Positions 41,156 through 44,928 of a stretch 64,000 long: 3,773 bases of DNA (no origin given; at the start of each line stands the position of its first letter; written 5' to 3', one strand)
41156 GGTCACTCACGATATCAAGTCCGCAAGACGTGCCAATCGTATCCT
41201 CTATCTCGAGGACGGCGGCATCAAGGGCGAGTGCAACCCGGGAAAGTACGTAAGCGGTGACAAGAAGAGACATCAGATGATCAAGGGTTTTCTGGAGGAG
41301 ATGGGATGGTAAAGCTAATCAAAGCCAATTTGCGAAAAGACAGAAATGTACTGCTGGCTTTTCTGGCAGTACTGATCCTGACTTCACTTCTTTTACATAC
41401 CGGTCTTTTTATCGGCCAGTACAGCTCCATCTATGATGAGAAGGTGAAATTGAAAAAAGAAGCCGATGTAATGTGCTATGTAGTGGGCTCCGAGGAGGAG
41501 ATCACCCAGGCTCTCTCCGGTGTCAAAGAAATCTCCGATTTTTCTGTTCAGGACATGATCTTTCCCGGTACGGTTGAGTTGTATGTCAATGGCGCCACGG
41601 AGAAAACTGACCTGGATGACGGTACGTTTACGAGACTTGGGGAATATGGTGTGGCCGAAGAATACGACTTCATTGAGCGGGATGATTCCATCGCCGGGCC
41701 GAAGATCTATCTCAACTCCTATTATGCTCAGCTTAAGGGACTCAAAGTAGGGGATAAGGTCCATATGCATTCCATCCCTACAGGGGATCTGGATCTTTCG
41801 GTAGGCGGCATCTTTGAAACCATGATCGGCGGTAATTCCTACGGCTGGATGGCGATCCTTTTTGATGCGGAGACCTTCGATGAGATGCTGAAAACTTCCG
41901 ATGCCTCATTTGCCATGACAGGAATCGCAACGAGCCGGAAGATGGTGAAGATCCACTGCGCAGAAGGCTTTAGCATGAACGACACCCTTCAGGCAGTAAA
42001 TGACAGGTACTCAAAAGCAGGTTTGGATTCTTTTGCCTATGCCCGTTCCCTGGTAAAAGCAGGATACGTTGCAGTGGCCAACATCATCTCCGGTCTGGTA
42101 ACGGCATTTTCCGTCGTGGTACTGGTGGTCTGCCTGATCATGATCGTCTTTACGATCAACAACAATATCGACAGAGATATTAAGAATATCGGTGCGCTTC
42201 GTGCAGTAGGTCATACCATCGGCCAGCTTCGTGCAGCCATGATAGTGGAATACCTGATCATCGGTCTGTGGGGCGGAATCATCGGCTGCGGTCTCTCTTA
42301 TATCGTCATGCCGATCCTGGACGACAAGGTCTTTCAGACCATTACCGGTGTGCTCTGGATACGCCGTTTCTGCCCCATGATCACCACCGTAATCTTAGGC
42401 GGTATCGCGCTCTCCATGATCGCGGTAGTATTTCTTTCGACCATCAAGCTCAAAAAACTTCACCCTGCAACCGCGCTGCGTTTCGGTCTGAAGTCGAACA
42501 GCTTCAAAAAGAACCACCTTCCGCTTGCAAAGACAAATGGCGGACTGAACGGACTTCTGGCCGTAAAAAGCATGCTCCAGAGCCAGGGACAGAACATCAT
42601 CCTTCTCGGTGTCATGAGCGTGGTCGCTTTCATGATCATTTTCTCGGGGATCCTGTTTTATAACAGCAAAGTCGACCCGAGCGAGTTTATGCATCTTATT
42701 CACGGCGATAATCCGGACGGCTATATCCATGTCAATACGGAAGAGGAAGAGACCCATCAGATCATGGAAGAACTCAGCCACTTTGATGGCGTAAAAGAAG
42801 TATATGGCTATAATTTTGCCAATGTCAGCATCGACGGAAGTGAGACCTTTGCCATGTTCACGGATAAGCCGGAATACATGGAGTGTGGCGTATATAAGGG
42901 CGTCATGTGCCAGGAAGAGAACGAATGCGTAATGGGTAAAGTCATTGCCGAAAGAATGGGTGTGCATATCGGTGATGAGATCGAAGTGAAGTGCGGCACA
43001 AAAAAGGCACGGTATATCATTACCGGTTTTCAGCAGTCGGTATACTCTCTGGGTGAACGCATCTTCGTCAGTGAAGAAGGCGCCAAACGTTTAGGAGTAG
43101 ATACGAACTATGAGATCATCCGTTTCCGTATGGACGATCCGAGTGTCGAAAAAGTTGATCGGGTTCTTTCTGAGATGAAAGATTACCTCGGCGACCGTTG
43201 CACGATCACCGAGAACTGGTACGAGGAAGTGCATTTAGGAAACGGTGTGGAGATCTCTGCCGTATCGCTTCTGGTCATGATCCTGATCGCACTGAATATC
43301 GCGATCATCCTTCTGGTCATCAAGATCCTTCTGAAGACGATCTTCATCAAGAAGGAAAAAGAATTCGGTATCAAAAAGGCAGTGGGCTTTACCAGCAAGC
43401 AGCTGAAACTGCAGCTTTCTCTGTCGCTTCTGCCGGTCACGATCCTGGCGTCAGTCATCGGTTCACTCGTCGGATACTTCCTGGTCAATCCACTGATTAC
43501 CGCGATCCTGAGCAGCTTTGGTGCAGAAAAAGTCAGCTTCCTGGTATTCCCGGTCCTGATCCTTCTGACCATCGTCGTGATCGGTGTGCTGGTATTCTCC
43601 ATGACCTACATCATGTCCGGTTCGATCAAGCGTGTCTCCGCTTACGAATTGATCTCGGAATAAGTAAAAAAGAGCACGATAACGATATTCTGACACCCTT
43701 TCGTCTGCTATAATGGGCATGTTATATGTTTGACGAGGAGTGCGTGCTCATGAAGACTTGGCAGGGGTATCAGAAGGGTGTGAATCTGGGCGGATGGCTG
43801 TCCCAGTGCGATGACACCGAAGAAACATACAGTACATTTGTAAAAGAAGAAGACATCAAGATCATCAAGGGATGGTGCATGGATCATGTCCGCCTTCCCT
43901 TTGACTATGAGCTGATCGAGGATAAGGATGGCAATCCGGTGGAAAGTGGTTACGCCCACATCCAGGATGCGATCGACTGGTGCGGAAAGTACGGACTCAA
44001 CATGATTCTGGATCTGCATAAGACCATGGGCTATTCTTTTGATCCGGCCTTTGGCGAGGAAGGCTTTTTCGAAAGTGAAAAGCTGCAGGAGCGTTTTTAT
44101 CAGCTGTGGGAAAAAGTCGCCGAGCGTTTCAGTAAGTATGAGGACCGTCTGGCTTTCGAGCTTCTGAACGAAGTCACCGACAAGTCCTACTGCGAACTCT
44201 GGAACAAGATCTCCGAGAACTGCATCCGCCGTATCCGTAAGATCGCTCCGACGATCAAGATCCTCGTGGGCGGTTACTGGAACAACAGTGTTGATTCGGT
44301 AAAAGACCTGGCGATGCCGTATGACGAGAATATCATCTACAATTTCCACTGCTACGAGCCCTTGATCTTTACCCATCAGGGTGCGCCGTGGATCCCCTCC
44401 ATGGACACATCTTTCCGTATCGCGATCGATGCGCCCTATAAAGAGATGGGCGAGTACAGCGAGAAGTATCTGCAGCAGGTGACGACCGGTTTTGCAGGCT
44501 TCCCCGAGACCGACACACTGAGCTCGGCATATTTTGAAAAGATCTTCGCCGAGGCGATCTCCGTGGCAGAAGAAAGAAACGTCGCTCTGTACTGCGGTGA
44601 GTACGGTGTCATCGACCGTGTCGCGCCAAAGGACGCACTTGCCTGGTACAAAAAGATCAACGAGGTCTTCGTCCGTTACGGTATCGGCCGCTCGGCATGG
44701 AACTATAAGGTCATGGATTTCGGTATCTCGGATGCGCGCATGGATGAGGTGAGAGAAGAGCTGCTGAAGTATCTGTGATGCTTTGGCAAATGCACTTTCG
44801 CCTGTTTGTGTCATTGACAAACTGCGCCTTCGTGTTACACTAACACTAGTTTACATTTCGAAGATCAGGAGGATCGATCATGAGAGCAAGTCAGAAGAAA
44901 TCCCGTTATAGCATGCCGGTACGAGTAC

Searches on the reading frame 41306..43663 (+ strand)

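Call 5: search_protein_families(library=pfam, proteins=[window:41306-43663:+], max_evalue=0.001)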
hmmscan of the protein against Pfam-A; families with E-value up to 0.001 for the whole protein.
window:41306-43663:+ (785 aa): 2 families
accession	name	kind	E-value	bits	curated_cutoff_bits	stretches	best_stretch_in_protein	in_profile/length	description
PF02687.27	FtsX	-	6.2e-23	81.6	25.5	2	267-386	2-119/120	FtsX-like permease C-terminal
PF12704.14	MacB_PCD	-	0.0003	21.6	27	1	432-591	8-174/207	MacB-like periplasmic core domain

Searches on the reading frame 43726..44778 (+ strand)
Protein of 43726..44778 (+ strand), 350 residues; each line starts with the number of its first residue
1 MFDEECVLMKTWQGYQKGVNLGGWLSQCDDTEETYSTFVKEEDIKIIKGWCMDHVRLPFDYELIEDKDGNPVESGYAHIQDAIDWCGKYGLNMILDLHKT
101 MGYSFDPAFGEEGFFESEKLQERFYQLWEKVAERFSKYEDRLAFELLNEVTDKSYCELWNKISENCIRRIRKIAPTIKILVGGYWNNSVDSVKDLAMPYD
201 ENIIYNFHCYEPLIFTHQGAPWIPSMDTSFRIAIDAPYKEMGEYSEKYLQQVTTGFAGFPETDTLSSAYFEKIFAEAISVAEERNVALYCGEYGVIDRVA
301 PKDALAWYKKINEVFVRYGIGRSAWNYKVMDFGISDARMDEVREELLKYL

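Call 63: search_protein_families(library=pfam, proteins=[window:43726-44778:+], max_evalue=0.0001)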
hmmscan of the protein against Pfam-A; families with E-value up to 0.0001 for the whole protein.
window:43726-44778:+ (350 aa): 1 family
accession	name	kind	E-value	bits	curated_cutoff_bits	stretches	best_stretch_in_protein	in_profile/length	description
PF00150.24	Cellulase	-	3.2e-36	125.7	23.5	1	34-328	17-269/272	Cellulase (glycosyl hydrolase family 5)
